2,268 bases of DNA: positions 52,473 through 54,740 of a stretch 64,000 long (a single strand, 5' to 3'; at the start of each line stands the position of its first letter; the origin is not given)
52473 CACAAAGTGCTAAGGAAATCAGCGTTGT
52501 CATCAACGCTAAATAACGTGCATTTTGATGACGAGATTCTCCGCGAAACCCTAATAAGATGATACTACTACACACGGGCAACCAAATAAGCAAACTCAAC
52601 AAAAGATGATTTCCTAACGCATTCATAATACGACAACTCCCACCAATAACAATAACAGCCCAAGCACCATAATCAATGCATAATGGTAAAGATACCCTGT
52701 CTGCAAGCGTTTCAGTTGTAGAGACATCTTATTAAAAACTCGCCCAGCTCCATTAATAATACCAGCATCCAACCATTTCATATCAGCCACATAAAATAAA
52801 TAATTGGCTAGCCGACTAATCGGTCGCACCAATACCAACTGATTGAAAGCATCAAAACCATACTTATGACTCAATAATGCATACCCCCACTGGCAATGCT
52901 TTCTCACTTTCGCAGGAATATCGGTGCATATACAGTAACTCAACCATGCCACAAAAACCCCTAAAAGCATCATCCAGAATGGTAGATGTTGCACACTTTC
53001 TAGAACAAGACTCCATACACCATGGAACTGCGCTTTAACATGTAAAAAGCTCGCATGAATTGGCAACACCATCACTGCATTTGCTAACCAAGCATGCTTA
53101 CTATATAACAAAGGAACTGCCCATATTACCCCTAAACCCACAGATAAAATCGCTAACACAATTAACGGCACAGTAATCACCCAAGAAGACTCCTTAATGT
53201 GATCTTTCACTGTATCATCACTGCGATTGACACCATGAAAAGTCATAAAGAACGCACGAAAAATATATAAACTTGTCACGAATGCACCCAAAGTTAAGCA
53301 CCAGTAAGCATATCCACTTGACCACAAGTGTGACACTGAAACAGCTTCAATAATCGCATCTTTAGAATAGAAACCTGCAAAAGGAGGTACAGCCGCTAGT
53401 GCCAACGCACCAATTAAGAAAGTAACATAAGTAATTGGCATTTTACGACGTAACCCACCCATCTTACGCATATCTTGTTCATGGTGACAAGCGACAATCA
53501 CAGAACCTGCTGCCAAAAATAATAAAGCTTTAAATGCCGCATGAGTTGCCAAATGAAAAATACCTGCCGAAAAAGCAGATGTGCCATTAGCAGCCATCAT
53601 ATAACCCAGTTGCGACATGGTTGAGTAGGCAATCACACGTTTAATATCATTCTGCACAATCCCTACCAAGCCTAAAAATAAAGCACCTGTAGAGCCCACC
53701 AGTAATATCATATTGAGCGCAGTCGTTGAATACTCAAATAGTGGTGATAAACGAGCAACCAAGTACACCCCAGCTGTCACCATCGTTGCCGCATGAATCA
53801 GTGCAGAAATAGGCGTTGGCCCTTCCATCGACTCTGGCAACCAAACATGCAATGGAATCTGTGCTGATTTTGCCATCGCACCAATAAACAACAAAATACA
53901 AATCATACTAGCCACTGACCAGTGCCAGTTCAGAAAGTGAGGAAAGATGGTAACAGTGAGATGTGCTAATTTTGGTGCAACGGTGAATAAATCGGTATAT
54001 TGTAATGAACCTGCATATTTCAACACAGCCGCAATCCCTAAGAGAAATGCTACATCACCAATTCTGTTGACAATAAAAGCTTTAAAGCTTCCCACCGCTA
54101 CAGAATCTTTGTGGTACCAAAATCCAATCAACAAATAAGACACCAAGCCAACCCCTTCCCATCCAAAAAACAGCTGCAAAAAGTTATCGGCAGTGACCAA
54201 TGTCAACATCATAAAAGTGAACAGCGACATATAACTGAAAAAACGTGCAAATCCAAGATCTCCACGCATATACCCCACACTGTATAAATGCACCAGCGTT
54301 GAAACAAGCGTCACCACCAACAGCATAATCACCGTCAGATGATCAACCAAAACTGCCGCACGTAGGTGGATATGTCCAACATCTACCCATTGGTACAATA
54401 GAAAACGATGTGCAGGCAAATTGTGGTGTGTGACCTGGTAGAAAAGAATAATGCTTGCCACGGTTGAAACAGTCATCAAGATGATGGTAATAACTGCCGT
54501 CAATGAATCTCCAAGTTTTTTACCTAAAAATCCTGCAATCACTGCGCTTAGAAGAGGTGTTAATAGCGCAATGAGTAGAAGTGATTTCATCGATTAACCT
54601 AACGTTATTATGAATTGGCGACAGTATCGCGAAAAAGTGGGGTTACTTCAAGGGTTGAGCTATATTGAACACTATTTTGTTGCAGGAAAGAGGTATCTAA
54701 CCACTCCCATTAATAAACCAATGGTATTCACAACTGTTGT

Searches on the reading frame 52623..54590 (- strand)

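Call 39: search_protein_families(library=ncbifam, proteins=[window:52623-54590:-], max_evalue=1e-10)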
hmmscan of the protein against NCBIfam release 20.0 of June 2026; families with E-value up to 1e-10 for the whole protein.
window:52623-54590:- (655 aa): 70 families (the best 25 are shown)
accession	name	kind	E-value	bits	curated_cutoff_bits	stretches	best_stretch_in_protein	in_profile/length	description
NF005141.0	PRK06590.1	equivalog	1.2e-224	747.9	556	1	2-654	2-611/615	NADH-quinone oxidoreductase subunit L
TIGR01974.1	NDH_I_L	subfamily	2.5e-223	743.5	407.5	1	4-650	2-627/630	NADH-quinone oxidoreductase subunit L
NF005626.0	PRK07376.1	equivalog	1.2e-141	473.3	963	2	12-460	15-463/675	NAD(P)H-quinone oxidoreductase subunit 5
NF040617.1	F420_dehyd_FpoL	exception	9.2e-126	421.2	1050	1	6-652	8-662/669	F420H2 dehydrogenase subunit FpoL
NF005633.0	PRK07390.1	subfamily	1.2e-88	298.3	676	1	14-651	22-605/613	NAD(P)H-quinone oxidoreductase subunit F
TIGR01960.1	ndhF3_CO2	subfamily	2.2e-80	270.9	588.7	1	8-516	16-500/606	NAD(P)H dehydrogenase, subunit NdhF3 family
NF009285.0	PRK12645.1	equivalog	4.4e-80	270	1028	1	3-639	2-634/804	Na+/H+ antiporter subunit A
NF009288.0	PRK12648.1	equivalog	3.7e-79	266.9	1104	1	4-497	2-480/954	monovalent cation/H+ antiporter subunit A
NF009287.0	PRK12647.1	equivalog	9e-79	265.9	937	1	4-492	2-469/773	putative monovalent cation/H+ antiporter subunit A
NF009289.0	PRK12649.1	equivalog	3.1e-77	260.7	1117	1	5-531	7-521/789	putative monovalent cation/H+ antiporter subunit A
NF009284.0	PRK12644.1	equivalog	1.3e-75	255.2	962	1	7-490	3-471/975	Na+/H+ antiporter subunit A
NF005097.0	PRK06525.1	equivalog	2.6e-71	240.8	430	1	1-486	1-471/480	hydrogenase 4 subunit D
NF009290.0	PRK12650.1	equivalog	2.8e-70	237.4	980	1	5-533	3-509/966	DUF4040 family protein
TIGR00940.1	2a6301s01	subfamily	7.2e-70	236.2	920.45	1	43-550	33-546/793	monovalent cation:proton antiporter subunit A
NF009286.0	PRK12646.1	equivalog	5.9e-62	210.2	1063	1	22-527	21-530/800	DUF4040 family protein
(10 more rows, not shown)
